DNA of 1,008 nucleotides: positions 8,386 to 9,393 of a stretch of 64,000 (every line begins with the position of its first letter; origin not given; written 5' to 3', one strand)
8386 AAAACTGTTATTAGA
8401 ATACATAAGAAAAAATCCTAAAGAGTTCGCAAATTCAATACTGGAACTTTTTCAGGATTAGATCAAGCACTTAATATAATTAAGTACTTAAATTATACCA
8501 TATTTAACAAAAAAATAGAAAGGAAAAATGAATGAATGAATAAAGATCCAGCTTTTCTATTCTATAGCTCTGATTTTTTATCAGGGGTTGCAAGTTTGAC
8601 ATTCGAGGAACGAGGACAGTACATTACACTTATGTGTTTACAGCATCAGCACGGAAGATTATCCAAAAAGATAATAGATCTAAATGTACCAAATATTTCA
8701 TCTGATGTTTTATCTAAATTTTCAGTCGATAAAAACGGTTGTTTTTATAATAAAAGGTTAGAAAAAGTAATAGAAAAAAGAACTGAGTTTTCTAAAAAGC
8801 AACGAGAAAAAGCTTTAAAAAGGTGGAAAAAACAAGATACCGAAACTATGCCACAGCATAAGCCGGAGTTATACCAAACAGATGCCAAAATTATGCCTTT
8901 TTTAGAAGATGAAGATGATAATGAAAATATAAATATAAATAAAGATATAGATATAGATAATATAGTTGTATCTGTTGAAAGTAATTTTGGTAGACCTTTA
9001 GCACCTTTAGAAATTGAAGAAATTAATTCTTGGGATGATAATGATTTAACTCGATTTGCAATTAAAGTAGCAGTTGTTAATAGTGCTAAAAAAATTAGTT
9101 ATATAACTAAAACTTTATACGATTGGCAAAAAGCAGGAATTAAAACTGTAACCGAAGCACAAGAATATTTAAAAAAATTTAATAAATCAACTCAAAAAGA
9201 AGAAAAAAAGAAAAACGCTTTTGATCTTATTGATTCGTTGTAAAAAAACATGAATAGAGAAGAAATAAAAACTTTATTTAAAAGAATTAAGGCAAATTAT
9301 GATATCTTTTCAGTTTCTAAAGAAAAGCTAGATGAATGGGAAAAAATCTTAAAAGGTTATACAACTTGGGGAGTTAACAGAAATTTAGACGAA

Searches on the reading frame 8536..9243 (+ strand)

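Call 69: search_protein_families(library=phrogs, proteins=[window:8536-9243:+], max_evalue=0.00001)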
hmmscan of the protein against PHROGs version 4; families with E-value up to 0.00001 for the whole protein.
window:8536-9243:+ (235 aa): 6 families
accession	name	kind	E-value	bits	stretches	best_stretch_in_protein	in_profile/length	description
phrog_186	-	DNA, RNA and nucleotide metabolism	2e-19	71.4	1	81-227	114-260/308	DnaD-like helicase loader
phrog_9327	-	DNA, RNA and nucleotide metabolism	1.1e-11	45.9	1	7-109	7-121/276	primosomal protein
phrog_4016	-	DNA, RNA and nucleotide metabolism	5.5e-11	43.6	1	126-224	16-119/159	replication initiation protein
phrog_25773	-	DNA, RNA and nucleotide metabolism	1.3e-10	42.5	1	145-228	62-150/171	replication initiation protein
phrog_19120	-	unknown function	5.3e-10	40.4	1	140-229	3-96/126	-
phrog_6493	-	DNA, RNA and nucleotide metabolism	1.4e-06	28.9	1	73-227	103-240/261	DnaD-like helicase loader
